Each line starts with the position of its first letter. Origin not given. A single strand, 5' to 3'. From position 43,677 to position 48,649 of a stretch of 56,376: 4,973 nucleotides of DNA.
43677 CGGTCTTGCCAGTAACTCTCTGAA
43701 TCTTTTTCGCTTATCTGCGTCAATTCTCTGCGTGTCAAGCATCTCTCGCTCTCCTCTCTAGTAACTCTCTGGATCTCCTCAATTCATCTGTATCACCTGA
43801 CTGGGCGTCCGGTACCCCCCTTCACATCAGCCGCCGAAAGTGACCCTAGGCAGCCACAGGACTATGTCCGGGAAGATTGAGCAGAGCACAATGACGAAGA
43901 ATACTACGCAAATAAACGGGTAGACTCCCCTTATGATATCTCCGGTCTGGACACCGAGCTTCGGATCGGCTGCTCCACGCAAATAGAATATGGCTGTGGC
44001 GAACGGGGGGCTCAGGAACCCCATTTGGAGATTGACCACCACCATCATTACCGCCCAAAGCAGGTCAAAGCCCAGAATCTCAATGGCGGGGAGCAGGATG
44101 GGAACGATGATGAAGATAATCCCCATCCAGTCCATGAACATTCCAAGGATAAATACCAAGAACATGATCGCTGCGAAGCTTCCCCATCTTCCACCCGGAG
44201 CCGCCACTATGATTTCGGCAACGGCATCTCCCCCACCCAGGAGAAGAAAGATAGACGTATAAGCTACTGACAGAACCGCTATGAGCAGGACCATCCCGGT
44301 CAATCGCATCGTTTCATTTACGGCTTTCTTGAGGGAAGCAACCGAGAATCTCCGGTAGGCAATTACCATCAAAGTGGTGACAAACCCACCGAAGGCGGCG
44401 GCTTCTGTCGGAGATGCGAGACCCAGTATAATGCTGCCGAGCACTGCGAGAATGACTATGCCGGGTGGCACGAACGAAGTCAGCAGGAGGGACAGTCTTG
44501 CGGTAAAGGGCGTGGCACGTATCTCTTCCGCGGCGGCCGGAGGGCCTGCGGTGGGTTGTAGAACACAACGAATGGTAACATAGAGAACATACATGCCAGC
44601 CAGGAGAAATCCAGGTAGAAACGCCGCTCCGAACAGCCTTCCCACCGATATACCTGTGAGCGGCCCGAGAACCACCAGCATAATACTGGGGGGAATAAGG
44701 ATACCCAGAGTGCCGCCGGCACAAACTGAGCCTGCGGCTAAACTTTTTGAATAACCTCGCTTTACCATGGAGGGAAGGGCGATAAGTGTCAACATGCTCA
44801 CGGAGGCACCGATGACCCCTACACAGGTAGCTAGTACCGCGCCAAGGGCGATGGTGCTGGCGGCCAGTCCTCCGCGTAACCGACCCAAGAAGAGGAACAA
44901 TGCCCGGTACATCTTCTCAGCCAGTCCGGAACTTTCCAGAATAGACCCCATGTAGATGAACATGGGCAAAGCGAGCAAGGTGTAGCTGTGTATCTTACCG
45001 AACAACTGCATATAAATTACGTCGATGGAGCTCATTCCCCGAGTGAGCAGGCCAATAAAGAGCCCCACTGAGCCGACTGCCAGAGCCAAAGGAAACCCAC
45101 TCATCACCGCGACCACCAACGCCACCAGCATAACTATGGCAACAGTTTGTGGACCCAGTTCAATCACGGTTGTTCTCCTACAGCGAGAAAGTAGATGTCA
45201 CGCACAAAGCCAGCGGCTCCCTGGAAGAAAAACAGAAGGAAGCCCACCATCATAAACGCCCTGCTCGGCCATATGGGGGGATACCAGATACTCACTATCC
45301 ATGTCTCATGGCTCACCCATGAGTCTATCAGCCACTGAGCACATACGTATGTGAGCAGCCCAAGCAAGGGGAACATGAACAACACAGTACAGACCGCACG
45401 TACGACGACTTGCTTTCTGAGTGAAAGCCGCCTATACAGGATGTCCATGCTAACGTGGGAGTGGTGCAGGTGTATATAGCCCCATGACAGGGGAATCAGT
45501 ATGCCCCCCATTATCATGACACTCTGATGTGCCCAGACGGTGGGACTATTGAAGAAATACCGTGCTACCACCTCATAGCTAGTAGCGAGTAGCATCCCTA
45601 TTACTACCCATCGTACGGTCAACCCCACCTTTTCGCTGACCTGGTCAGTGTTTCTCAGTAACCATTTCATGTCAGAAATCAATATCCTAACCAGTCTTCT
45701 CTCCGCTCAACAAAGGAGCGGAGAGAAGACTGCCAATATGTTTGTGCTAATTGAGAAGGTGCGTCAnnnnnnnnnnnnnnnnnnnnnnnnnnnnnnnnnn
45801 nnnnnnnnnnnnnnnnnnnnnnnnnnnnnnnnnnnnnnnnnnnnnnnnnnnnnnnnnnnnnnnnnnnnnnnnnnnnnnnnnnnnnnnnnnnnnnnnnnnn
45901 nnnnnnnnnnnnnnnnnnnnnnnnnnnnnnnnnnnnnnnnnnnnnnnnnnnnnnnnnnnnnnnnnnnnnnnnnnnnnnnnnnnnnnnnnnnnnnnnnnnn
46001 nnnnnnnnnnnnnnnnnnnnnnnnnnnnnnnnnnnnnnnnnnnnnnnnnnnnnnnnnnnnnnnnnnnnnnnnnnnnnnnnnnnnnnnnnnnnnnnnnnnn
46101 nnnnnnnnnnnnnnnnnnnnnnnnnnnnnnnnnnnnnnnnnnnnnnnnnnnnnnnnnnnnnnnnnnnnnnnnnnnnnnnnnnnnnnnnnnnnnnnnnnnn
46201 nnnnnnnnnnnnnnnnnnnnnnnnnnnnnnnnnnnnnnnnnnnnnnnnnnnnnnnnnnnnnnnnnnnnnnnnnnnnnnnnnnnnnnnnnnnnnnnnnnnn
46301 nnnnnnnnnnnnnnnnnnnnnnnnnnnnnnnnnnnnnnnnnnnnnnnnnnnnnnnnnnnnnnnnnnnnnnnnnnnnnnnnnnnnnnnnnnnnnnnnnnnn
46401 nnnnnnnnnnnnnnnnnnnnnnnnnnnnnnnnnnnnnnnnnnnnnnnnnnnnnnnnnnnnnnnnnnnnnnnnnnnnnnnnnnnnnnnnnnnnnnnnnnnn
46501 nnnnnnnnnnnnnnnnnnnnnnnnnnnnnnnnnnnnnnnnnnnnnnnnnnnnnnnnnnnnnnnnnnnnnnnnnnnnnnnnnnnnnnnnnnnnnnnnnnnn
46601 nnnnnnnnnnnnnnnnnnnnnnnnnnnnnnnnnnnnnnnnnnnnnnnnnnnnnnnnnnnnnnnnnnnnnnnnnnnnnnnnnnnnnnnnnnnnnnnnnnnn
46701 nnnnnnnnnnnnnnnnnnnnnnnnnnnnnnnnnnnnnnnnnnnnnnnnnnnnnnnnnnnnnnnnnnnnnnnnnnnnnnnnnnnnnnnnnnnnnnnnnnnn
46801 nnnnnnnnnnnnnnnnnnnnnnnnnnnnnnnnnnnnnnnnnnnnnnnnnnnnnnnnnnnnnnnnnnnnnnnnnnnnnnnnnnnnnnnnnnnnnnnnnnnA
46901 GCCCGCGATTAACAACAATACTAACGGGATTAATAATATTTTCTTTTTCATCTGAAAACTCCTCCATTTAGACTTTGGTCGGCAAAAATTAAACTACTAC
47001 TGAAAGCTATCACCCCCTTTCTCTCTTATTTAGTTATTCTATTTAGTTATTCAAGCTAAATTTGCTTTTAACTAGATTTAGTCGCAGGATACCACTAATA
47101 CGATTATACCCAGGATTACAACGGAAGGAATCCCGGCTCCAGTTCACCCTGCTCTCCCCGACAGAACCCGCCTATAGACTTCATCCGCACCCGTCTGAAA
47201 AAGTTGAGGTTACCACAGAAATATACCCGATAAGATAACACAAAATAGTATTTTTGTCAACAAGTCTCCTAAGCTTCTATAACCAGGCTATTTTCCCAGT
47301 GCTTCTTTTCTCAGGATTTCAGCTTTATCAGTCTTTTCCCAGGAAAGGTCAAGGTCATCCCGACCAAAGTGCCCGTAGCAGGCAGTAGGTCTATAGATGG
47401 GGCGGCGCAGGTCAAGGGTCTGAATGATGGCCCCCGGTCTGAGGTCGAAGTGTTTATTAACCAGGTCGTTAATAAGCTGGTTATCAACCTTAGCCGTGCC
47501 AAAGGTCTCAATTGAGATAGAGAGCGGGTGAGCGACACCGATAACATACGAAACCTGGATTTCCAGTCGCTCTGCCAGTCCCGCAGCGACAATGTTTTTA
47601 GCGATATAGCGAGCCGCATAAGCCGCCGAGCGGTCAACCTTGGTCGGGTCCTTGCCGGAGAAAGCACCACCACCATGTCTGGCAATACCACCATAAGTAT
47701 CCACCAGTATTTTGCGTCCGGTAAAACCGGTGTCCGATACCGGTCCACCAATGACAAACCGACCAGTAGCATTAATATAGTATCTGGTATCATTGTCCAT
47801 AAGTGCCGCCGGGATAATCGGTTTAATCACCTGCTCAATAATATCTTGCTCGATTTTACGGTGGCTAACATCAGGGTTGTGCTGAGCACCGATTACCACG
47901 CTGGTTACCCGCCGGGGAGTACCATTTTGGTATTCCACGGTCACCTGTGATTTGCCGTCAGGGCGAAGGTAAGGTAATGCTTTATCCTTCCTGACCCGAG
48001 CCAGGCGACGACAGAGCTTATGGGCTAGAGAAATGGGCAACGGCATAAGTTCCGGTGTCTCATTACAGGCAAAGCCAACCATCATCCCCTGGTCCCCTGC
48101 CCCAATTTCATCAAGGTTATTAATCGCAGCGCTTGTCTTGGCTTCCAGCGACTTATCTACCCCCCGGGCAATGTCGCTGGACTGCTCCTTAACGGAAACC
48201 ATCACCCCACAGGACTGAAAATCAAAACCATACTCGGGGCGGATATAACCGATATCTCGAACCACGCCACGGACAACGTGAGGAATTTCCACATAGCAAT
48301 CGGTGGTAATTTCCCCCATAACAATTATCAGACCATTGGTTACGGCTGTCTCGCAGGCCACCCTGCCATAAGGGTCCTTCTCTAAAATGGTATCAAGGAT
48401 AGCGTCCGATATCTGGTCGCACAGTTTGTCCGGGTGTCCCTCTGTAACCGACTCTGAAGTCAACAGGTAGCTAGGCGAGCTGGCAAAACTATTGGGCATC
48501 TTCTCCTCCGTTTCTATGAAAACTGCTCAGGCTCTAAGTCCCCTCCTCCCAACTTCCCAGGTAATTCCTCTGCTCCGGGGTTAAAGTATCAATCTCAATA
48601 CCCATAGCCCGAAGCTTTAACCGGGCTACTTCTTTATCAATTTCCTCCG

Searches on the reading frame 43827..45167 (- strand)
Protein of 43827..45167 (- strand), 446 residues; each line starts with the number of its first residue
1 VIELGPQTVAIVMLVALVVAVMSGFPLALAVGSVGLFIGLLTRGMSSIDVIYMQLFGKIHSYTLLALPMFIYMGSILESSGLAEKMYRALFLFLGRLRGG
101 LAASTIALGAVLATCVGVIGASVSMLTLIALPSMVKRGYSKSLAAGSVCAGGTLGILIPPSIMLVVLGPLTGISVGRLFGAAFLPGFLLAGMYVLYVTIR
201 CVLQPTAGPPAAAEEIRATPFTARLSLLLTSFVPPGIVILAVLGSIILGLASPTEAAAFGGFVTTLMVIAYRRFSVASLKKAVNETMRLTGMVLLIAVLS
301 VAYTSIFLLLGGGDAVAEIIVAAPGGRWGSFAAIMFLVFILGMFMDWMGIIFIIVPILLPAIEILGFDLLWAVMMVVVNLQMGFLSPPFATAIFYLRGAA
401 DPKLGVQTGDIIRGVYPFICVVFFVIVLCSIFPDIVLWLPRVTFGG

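Call 3: search_protein_families(library=pfam, proteins=[window:43827-45167:-])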
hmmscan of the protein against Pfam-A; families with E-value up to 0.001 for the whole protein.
window:43827-45167:- (446 aa): 1 family
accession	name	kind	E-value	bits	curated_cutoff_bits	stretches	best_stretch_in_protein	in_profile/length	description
PF06808.19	DctM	-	1e-67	229.2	23.8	1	14-434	1-412/413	Tripartite ATP-independent periplasmic transporter, DctM component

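Call 4: search_protein_families(library=ncbifam, proteins=[window:43827-45167:-])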
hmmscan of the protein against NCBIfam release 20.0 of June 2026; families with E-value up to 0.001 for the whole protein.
window:43827-45167:- (446 aa): 3 families
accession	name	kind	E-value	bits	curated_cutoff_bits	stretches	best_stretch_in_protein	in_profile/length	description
TIGR00786.1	dctM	subfamily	1.2e-84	284.4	268.45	1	24-440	1-405/405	TRAP transporter large permease subunit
NF011634.1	PRK15060.1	equivalog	1.7e-28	99.9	800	1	11-437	4-418/425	2,3-diketo-L-gulonate TRAP transporter large permease YiaN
TIGR02123.1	TRAP_fused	subfamily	0.001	17.9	320.65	0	53-408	157-514/615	TRAP transporter fused permease subunit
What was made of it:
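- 43827..45167 (-): dctM: TRAP large permease, 446 aa. Its start overlaps the dctQ stop by 4 nt. Calls 3, 4 (TIGR00786 284 bits against a cut-off of 268).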

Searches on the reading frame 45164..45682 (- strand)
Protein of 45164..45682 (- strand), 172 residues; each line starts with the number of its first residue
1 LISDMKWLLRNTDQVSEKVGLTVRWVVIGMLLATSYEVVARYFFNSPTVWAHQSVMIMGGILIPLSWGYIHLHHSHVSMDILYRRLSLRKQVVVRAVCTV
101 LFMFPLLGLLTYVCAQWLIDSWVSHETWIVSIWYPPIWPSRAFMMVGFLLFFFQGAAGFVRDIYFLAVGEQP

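Call 3: search_protein_families(library=pfam, proteins=[window:45164-45682:-])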
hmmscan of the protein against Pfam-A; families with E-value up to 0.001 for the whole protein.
window:45164-45682:- (172 aa): 1 family
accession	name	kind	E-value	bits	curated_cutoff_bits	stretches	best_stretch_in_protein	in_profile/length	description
PF04290.18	DctQ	-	9.1e-16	58.4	28.3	1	30-163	1-130/132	Tripartite ATP-independent periplasmic transporters, DctQ component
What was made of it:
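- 45164..45682 (-): dctQ: TRAP small membrane subunit, 172 aa. Call 3 (PF04290 E 9e-16).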

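Call 4: search_protein_families(library=ncbifam, proteins=[window:45164-45682:-])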
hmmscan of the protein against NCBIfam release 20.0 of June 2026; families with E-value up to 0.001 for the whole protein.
window:45164-45682:- (172 aa): 0 families

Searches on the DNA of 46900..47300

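Call 72: search_rna_families(source=window, start=46900, end=47300, threshold=evalue, max_evalue=1)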
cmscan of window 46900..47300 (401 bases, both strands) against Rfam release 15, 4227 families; matches with E-value up to 1: 0.
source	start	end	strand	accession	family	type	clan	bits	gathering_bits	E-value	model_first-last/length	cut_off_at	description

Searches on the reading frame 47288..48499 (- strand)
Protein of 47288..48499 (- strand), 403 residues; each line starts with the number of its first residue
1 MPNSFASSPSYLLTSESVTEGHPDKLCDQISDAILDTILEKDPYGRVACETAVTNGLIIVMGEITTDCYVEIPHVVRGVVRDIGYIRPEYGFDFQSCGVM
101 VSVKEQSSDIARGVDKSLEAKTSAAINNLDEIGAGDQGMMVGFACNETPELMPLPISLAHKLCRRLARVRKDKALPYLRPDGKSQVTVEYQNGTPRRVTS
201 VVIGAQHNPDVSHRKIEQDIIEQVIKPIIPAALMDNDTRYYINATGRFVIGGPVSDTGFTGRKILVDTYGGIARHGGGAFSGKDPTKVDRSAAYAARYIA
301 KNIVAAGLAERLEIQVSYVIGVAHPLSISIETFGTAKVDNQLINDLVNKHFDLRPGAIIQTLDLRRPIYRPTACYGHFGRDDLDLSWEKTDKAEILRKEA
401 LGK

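Call 3: search_protein_families(library=pfam, proteins=[window:47288-48499:-])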
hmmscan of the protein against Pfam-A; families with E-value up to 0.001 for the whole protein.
window:47288-48499:- (403 aa): 3 families
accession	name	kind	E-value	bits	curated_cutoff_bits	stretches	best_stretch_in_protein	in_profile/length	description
PF02773.21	S-AdoMet_synt_C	-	1.9e-67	225.9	25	1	250-389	1-138/138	S-adenosylmethionine synthetase, C-terminal domain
PF02772.21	S-AdoMet_synt_M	-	7.7e-50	168.5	29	1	131-248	1-120/120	S-adenosylmethionine synthetase, central domain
PF00438.25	S-AdoMet_synt_N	-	1.3e-42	144.8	33.1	1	11-107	2-98/99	S-adenosylmethionine synthetase, N-terminal domain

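Call 4: search_protein_families(library=ncbifam, proteins=[window:47288-48499:-])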
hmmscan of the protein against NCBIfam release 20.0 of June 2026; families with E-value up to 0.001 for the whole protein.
window:47288-48499:- (403 aa): 1 family
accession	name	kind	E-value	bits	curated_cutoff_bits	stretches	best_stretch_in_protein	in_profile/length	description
TIGR01034.1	metK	equivalog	8.4e-176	584.5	309.4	1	12-398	1-375/377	methionine adenosyltransferase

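Call 50: find_related_loci(query=window:47288-48499:-, collection=genome_contigs, flank=10000)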
Query window:47288-48499:- (403 aa) in genome_contigs; peptide patterns used: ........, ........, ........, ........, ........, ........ (x = any residue, [..] = any of these).
600 stretches matched a pattern (row limit reached: there are more); 600 encode a relative of the query (tblastn E <= 1e-3); the best 80 are kept; 80 distinct loci.
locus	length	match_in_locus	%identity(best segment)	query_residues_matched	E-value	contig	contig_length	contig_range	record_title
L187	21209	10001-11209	75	1-403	0e+0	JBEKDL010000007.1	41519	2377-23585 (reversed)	MAG: Dehalococcoidales bacterium isolate SPRUCE 182 SPRUCE_182_7, whole genome shotgun sequence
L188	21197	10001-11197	69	3-400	0e+0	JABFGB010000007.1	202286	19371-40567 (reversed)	MAG: Chloroflexota bacterium isolate CFX10 c_000000000007, whole genome shotgun sequence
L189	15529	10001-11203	72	1-400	0e+0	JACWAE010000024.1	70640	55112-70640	MAG: Dehalococcoidia bacterium isolate B_CHL_03 k141_43630, whole genome shotgun sequence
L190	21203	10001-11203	67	1-400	0e+0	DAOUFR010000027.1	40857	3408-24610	MAG TPA_asm: Dehalococcoidia bacterium isolate R125_62 6247, whole genome shotgun sequence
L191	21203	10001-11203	72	1-400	0e+0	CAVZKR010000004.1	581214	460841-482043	MAG: uncultured Chloroflexia bacterium isolate MFD04408.bin.2.47 genome assembly, contig: contig_28748, whole genome sho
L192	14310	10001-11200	68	2-400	0e+0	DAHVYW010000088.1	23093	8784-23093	MAG TPA_asm: Bacillota bacterium isolate clean791 k141_190944, whole genome shotgun sequence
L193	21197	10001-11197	69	1-400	0e+0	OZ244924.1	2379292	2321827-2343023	MAG: Dehalococcoidia bacterium isolate e5f2f67f-80f5-4dea-8d85-3d806a77b3c6 genome assembly, chromosome: 1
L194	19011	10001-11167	68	12-400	0e+0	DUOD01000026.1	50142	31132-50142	MAG TPA_asm: Clostridiales bacterium isolate AS08sgBPME_141 125181_AS08, whole genome shotgun sequence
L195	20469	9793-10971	67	1-392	0e+0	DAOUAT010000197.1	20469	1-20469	MAG TPA_asm: Anaerolineae bacterium isolate H66_683 k113_398378, whole genome shotgun sequence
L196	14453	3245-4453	65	1-398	0e+0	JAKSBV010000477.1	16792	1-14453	MAG: Bacillota bacterium isolate MAG.222 k141_1070549, whole genome shotgun sequence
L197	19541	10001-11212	66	1-401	0e+0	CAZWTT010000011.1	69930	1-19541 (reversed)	MAG TPA_asm: uncultured Dehalococcoidia bacterium isolate SRP308112_co1_417 genome assembly, contig: NODE_312_length_699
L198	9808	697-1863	67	11-400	0e+0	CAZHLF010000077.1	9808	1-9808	MAG TPA_asm: uncultured Tissierella sp. isolate SRP263991_co7_889 genome assembly, contig: NODE_14239_length_9808_cov_5.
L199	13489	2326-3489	66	11-399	0e+0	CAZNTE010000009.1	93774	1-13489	MAG TPA_asm: uncultured Tissierellaceae bacterium isolate binchicken_co173_922 genome assembly, contig: NODE_726_length_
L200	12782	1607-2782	68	10-400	0e+0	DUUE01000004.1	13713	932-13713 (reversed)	MAG TPA_asm: Bacillota bacterium isolate AS08sgBPME_165 287741_AS08, whole genome shotgun sequence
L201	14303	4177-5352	66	3-399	1e-180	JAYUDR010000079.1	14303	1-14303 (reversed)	MAG: Chloroflexota bacterium isolate GFS_7238 GFS_7238_78, whole genome shotgun sequence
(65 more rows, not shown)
